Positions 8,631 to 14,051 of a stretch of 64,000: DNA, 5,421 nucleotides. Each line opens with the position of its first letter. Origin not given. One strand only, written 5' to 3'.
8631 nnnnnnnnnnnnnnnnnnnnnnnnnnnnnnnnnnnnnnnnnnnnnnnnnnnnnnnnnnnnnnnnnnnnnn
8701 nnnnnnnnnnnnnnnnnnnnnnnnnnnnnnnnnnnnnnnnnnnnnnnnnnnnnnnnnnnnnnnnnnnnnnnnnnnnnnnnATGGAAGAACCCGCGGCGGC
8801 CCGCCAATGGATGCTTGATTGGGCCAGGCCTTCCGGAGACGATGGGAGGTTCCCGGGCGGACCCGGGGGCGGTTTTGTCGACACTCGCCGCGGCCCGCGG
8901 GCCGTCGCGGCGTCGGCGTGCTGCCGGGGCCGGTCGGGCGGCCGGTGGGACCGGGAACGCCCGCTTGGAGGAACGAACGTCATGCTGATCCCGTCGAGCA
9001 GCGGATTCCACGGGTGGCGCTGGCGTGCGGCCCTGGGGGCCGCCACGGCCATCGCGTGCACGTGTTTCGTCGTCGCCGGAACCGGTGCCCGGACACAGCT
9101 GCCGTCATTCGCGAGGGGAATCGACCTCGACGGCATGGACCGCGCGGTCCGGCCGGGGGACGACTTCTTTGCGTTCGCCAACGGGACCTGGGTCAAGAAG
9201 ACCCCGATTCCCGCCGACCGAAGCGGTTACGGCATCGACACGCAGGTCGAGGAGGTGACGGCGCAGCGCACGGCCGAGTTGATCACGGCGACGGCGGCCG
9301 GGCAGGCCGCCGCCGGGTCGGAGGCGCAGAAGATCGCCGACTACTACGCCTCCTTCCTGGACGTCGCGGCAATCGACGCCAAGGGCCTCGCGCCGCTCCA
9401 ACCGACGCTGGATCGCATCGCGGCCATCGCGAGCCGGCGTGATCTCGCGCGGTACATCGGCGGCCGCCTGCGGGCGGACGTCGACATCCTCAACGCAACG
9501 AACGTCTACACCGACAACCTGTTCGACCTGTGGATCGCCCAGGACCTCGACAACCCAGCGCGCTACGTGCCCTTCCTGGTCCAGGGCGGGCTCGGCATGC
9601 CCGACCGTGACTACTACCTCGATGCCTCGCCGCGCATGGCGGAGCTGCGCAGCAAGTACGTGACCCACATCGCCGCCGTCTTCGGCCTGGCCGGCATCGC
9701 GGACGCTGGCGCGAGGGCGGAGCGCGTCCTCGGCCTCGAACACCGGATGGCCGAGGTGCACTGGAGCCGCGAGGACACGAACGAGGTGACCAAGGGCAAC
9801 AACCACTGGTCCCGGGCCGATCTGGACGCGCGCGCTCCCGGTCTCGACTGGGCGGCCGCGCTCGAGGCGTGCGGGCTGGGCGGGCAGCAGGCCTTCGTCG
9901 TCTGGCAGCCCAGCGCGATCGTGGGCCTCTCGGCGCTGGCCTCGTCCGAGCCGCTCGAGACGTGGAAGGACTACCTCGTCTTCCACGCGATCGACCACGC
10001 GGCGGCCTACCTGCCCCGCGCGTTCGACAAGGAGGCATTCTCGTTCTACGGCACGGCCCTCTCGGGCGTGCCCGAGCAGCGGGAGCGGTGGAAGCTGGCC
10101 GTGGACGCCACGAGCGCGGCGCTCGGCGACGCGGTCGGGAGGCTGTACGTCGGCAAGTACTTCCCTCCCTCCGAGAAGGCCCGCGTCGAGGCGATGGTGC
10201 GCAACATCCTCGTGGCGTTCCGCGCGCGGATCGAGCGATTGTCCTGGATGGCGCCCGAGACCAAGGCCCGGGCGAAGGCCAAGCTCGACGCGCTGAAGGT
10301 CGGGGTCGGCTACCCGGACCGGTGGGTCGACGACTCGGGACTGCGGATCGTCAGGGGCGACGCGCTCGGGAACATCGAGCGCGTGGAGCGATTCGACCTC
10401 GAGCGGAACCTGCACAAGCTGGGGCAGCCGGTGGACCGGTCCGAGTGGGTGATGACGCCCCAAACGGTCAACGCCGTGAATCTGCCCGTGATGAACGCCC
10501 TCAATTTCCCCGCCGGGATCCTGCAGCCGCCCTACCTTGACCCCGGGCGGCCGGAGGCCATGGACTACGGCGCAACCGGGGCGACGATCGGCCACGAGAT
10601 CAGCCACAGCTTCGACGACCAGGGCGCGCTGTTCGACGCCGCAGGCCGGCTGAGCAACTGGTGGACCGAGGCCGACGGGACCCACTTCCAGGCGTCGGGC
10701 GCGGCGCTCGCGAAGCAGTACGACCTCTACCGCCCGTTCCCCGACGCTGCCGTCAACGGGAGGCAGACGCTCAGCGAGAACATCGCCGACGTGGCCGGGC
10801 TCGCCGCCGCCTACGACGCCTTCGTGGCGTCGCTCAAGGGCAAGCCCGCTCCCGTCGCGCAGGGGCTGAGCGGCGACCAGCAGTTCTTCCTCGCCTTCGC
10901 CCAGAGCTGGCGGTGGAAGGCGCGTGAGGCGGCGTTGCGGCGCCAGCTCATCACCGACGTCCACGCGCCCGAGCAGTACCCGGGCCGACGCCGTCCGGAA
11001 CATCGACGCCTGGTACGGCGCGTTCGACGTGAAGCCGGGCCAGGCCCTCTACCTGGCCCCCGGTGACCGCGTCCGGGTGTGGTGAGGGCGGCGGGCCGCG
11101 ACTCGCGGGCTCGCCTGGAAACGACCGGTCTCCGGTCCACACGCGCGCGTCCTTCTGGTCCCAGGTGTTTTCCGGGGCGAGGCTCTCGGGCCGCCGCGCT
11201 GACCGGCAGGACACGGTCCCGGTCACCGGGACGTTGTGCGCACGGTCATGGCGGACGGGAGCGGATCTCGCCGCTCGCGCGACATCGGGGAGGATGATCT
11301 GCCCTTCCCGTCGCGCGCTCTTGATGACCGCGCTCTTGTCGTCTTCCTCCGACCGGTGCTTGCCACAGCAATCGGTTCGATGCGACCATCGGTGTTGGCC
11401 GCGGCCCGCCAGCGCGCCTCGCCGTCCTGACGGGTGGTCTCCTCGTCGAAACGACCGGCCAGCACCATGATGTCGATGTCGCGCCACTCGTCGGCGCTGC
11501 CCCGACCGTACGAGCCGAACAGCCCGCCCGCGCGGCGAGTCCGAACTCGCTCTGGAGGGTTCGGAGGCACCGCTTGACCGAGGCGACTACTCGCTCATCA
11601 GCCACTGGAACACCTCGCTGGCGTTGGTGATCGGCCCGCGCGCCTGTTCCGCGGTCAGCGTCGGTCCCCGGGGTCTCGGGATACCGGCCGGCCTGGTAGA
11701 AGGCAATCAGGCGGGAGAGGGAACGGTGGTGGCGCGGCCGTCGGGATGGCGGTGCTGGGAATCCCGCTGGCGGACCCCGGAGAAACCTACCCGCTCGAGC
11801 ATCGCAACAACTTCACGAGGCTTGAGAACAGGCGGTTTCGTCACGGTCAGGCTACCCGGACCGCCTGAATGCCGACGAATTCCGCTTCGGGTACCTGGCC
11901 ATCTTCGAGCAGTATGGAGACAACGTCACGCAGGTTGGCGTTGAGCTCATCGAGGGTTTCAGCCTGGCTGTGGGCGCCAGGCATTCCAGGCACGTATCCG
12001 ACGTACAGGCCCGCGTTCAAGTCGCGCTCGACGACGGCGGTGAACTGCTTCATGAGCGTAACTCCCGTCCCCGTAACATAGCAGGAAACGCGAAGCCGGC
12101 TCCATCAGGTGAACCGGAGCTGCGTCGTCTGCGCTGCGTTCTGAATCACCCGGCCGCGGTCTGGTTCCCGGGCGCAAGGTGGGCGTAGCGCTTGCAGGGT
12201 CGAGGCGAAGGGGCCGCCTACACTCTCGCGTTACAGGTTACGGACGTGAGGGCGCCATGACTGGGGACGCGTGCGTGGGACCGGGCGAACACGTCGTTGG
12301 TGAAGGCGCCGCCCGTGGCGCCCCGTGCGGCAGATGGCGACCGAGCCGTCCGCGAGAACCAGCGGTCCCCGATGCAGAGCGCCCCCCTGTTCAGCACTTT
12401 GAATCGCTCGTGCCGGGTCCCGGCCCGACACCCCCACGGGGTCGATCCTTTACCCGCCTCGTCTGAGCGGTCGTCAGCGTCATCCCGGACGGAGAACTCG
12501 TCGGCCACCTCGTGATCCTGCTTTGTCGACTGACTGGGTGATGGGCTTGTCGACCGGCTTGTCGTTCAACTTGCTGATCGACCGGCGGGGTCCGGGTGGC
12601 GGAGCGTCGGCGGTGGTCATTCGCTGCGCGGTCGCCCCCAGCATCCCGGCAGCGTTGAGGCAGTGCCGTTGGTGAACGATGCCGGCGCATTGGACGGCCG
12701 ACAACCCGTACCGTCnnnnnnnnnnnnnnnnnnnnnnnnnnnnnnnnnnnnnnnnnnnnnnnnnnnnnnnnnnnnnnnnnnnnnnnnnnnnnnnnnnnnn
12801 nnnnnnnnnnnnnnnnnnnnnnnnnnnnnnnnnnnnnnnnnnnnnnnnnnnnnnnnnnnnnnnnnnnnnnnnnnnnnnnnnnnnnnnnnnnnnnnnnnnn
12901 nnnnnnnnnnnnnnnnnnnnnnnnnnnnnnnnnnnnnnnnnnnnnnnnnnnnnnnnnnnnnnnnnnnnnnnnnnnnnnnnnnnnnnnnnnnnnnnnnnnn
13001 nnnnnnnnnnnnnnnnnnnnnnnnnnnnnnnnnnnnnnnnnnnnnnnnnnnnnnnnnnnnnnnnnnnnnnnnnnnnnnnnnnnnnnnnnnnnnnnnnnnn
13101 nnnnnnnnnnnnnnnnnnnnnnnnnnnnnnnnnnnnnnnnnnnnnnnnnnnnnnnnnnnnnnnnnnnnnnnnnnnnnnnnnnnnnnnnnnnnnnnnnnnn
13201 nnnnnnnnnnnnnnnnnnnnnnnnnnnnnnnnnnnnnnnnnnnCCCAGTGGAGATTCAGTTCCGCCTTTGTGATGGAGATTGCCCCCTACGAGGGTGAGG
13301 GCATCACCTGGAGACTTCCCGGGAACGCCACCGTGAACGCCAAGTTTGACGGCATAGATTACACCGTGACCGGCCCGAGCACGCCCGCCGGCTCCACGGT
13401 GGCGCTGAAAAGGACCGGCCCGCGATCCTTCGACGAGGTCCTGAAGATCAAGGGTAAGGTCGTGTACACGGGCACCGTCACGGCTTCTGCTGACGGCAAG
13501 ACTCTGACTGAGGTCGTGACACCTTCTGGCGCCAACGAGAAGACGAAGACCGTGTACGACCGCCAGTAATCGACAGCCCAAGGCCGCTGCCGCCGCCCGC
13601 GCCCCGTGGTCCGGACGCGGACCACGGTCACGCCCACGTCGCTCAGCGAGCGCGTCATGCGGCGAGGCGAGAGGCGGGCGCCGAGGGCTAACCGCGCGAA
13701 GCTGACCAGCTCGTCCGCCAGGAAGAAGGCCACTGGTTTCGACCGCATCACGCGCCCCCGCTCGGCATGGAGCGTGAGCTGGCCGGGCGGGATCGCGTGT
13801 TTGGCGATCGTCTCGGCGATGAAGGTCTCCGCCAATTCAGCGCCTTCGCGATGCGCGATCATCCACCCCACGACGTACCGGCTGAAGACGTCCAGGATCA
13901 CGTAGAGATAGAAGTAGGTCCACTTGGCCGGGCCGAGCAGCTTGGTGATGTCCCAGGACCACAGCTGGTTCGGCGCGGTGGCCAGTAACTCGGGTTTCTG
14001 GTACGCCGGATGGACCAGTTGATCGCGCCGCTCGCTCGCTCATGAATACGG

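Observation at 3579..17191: tRNA-Leu(CAA)-anchored 13.5-kb island bounded by a 137-bp direct repeat, with a dead integrase and candidate arm-type sites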

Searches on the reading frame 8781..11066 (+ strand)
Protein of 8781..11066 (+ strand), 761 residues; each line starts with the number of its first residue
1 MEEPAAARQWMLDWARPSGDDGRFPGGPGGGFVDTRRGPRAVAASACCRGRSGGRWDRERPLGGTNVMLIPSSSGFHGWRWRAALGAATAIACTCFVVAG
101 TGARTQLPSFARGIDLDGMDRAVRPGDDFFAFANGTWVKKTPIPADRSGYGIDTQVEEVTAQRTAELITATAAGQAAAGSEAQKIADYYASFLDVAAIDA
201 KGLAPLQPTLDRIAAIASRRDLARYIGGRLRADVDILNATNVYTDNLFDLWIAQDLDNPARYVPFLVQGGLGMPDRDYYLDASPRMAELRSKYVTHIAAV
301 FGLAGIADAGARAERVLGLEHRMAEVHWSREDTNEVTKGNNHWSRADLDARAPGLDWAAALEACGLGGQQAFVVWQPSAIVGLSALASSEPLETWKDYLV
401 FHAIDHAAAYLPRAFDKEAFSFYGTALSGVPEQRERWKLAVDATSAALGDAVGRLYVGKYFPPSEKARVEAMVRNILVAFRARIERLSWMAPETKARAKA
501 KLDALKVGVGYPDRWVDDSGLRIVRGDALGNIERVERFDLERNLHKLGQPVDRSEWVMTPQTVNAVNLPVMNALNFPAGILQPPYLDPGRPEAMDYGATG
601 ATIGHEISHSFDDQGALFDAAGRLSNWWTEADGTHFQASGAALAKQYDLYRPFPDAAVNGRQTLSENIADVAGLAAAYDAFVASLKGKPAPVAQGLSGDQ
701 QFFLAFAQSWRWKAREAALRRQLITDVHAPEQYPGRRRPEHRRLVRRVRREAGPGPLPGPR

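Call 10: search_protein_families(library=pfam, proteins=[window:8781-11066:+], max_evalue=0.01)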
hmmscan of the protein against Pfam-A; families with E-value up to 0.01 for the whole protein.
window:8781-11066:+ (761 aa): 2 families
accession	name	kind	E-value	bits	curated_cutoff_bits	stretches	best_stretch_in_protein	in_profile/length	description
PF05649.18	Peptidase_M13_N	-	4.7e-111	372.3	32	1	125-512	1-381/381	Peptidase family M13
PF01431.27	Peptidase_M13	-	2.9e-46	158.1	24.5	1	564-733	1-173/205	Peptidase family M13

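Call 64: search_protein_families(library=ncbifam, proteins=[window:8781-11066:+], max_evalue=0.01)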
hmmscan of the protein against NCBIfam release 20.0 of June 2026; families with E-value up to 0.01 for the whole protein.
window:8781-11066:+ (761 aa): 1 family
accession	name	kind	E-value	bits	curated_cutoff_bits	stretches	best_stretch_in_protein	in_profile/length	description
NF052391.1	endpepPepOLacoc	equivalog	1.1e-73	249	1000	1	124-732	3-591/627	endopeptidase PepO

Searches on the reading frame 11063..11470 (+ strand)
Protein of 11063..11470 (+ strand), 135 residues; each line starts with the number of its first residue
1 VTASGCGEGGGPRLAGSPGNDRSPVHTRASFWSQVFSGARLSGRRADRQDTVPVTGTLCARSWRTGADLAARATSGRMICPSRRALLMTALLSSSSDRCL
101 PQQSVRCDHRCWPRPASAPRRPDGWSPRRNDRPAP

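Call 62: search_protein_families(library=pfam, proteins=[window:11063-11470:+], max_evalue=0.01)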
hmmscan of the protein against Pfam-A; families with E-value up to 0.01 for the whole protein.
window:11063-11470:+ (135 aa): 0 families

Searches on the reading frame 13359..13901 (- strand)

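Call 10: search_protein_families(library=pfam, proteins=[window:13359-13901:-], max_evalue=0.01)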
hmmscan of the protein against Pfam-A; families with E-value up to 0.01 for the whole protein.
window:13359-13901:- (180 aa): 1 family
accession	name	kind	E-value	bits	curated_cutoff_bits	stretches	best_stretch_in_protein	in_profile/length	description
PF00665.32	rve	-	6.9e-05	23.5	32.6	1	2-63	29-89/102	Integrase core domain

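Call 64: search_protein_families(library=ncbifam, proteins=[window:13359-13901:-], max_evalue=0.01)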
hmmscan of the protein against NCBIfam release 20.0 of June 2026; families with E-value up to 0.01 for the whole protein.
window:13359-13901:- (180 aa): 2 families
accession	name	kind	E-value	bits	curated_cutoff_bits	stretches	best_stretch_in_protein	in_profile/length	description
NF033516.0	transpos_IS3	equivalog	1.2e-06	28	160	1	1-62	237-297/369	IS3 family transposase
NF005405.0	PRK06955.1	equivalog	0.0071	15.5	312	1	78-112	55-88/300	biotin--[acetyl-CoA-carboxylase] ligase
